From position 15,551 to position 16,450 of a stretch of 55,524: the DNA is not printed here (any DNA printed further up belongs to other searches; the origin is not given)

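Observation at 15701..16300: CYTH (triphosphate tunnel/ThTPase-like) gene embedded between atpG and atpD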

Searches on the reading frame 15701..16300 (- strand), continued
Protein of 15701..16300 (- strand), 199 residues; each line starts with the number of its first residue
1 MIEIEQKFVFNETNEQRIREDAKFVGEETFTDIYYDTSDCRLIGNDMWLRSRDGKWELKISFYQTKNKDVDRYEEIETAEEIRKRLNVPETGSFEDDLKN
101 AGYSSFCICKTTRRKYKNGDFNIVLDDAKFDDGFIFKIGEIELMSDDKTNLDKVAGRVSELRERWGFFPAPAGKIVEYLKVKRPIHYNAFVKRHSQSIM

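Call 30: fold_search(model_id=the predicted structure, library=pdb)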
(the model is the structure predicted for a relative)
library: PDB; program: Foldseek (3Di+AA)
matches with E <= 10: 1626; with E <= 0.001: 77
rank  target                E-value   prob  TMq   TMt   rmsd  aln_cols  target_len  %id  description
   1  5a64_A                4.1e-16  1.00  0.85  0.83   2.5       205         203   28  Crystal structure of mouse thiamine triphosphatase in complex with thiamine triphosphate. (released 2015-08-05)
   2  3tvl_B                1.9e-14  1.00  0.80  0.80   3.0       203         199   26  Complex between the human thiamine triphosphatase and triphosphate (released 2012-10-10)
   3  3tvl_A                2.7e-14  1.00  0.78  0.76   3.2       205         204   26  Complex between the human thiamine triphosphatase and triphosphate (released 2012-10-10)
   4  3bhd_A                2.9e-14  1.00  0.76  0.73   3.6       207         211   25  Crystal structure of human thiamine triphosphatase (THTPA) (released 2007-12-11)
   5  5a65_B                1.5e-13  1.00  0.75  0.75   3.2       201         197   26  Crystal structure of mouse thiamine triphosphatase in complex with thiamine diphosphate, orthophosphate and magnesium  (released 2015-08-05)
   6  5a64_B                1.8e-13  1.00  0.80  0.83   2.5       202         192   28  Crystal structure of mouse thiamine triphosphatase in complex with thiamine triphosphate. (released 2015-08-05)
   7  5a65_A                4.1e-13  1.00  0.81  0.78   2.7       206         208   27  Crystal structure of mouse thiamine triphosphatase in complex with thiamine diphosphate, orthophosphate and magnesium  (released 2015-08-05)
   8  3bhd_B                5.7e-13  1.00  0.78  0.76   3.1       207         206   26  Crystal structure of human thiamine triphosphatase (THTPA) (released 2007-12-11)
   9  2jmu_MODEL_1_A        9.8e-11  1.00  0.49  0.44   8.9       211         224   25  NMR structure of the mouse thiamine triphosphatase (released 2006-12-19)
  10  7nsf                  1.7e-10  1.00  0.57  0.63   5.0       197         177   25  Triphosphate tunnel metalloenzyme from Sulfolobus acidocaldarius in complex with triphosphate and magnesium (released 2021-06-02)
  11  7nsa                  2.7e-10  1.00  0.55  0.62   5.4       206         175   23  Triphosphate tunnel metalloenzyme from Sulfolobus acidocaldarius in complex with pyrophosphate and calcium (released 2021-06-02)
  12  7nsd                  3.3e-10  1.00  0.55  0.61   5.0       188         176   25  Triphosphate tunnel metalloenzyme from Sulfolobus acidocaldarius in complex with ATP and calcium (released 2021-06-02)
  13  7ns9                  5.5e-10  1.00  0.55  0.60   5.5       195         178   24  Triphosphate tunnel metalloenzyme from Sulfolobus acidocaldarius in complex with triphosphate and calcium (released 2021-06-02)
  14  3n0z_A                9.5e-10  1.00  0.57  0.63   4.9       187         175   22  Adenylate cyclase class IV with active site ligand 3AT (released 2010-11-24)
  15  3n10_A                1.5e-09  1.00  0.58  0.64   4.5       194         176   21  Product complex of adenylate cyclase class IV (released 2010-06-23)
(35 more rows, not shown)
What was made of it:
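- Other TTMs score TM 0.4-0.65 (call 30).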

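Call 39: search_protein_families(library=pfam, proteins=[L107:3612-3881:+, L107:3912-4175:-], max_evalue=0.01)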
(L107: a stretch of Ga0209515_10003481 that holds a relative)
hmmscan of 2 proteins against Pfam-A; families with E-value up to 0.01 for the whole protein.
L107:3612-3881:+ (89 aa): 2 families
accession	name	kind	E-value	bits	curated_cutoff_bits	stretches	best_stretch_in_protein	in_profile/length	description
PF12961.13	DUF3850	-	5.7e-16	58.9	22.9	1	3-64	1-62/77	Domain of unknown function (DUF3850)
PF04266.20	ASCH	-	0.00085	20.4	21.2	1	11-51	6-46/103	ASCH domain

L107:3912-4175:- (87 aa): 1 family
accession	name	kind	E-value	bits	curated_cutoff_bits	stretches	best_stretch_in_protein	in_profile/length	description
PF05016.21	ParE_toxin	-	3.7e-09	37.5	23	1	5-85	1-89/89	ParE toxin of type II toxin-antitoxin system, parDE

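Call 59: search_protein_representatives(alignment_id=A1)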
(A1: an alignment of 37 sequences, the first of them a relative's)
Query: 37 sequences, 199 profile positions. Proteins with E-value up to 0.001 (for the whole library): 2307; up to 1e-10: 1299; up to 1e-30: 474. The best 150 are listed.
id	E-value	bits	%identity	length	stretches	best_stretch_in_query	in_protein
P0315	1.4e-83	296.0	-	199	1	1-198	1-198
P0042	1.9e-79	282.5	-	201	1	1-197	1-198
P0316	2.0e-79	282.4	-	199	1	1-198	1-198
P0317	7.1e-79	280.6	-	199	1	1-198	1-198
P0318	6.4e-77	274.2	-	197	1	1-197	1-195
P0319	6.9e-74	264.3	-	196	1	1-197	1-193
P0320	1.9e-73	262.9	-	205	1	1-197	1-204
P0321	4.4e-73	261.7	-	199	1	1-197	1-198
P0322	8.6e-73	260.7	-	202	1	1-198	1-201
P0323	1.2e-72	260.2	-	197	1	1-197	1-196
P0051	4.1e-71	255.3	-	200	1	1-197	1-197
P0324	5.1e-71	255.0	-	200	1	1-198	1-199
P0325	1.4e-69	250.2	-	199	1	1-197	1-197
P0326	1.8e-69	249.9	-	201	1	1-197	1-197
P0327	3.0e-69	249.2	-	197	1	1-197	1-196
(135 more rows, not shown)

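Call 67: search_protein_families(library=pfam, proteins=[L048:2817-4004:+, L048:1858-2325:+, L001:6543-7424:+], max_evalue=0.001)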
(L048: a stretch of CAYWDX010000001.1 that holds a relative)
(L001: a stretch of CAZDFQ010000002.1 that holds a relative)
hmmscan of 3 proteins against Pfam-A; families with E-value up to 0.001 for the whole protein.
L048:2817-4004:+ (395 aa): 3 families
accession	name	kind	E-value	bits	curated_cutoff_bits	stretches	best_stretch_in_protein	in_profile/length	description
PF00208.27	ELFV_dehydrog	-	5.2e-51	174.1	23.4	1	167-389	5-241/241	Glutamate/Leucine/Phenylalanine/Valine dehydrogenase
PF02812.23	ELFV_dehydrog_N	-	1.2e-31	109.6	25.3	1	31-138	14-127/129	Glu/Leu/Phe/Val dehydrogenase, dimerisation domain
PF05088.18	Bac_GDH_CD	-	0.00011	21.4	22.8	0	285-334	398-447/497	Bacterial NAD-glutamate dehydrogenase, catalytic domain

L048:1858-2325:+ (155 aa): 1 family
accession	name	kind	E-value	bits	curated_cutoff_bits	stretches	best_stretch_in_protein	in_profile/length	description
PF10648.15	Gmad2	-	6.6e-14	52.4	25.7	1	46-136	2-83/86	Immunoglobulin-like domain of bacterial spore germination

L001:6543-7424:+ (293 aa): 0 families

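Call 70: find_related_loci(query=A2, collection=viral_contigs, flank=4000)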
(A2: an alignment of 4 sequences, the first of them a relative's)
Query A2 (199 aa) in viral_contigs; peptide patterns used: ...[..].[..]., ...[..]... (x = any residue, [..] = any of these).
129 stretches matched a pattern, but none encodes a relative of the query by tblastn (E <= 1e-3).
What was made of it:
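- On Anti-phage defence or mobile-element cargo: No relative in viral contigs (call 70).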

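Call 71: search_protein_families(library=padloc, proteins=[window:15701-16300:-], max_evalue=0.01)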
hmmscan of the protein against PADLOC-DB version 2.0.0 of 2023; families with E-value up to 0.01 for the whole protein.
window:15701-16300:- (199 aa): 0 families

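Call 72: search_protein_families(library=phrogs, proteins=[window:15701-16300:-], max_evalue=0.01)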
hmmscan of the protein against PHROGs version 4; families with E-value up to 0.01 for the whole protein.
window:15701-16300:- (199 aa): 0 families
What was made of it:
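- Tried and rejected: PADLOC, PHROGs and a viral-contig scan were all negative (calls 70-72).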

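Call 78: search_protein_families(library=pfam, alignment_id=A3, max_evalue=0.00001)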
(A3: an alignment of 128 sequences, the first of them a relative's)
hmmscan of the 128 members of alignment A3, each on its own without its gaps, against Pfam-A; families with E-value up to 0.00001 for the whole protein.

A. member 1, L003:3551-3802:+ (83 aa): 0 families

B. families by the number of members that match (of 128 scanned): 121 families (the first 25 are shown)
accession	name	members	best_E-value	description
PF03372.29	Exo_endo_phos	6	9.4e-16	Endonuclease/Exonuclease/phosphatase family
PF00156.33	Pribosyltran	5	2.3e-10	Phosphoribosyl transferase domain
PF07690.21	MFS_1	4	2.2e-50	Major Facilitator Superfamily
PF00005.33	ABC_tran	4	7.9e-49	ABC transporter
PF00293.34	NUDIX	4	4.5e-21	NUDIX domain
PF18912.6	DZR_2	4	1e-07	Double zinc ribbon domain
PF01435.24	Peptidase_M48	3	2.7e-33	Peptidase family M48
PF00730.31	HhH-GPD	3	8e-17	HhH-GPD superfamily base excision DNA repair protein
PF02463.25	SMC_N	3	4.3e-14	RecF/RecN/SMC N terminal domain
PF00083.30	Sugar_tr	3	2.3e-13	Sugar (and other) transporter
PF12832.13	MFS_1_like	3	1.5e-12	MFS_1 like family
PF13347.12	MFS_2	3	2.9e-07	MFS/sugar transport protein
PF00370.27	FGGY_N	2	5.1e-64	FGGY family of carbohydrate kinases, N-terminal domain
PF04402.19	SIMPL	2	8.3e-46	Protein of unknown function (DUF541)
PF00091.31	Tubulin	2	2.3e-45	Tubulin/FtsZ family, GTPase domain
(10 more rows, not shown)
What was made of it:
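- Tried and rejected: Pfam scanning of 128 immediate neighbours gave at most 6 hits to any family and nothing related to thiamine, adenylate kinase or atp (call 78).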
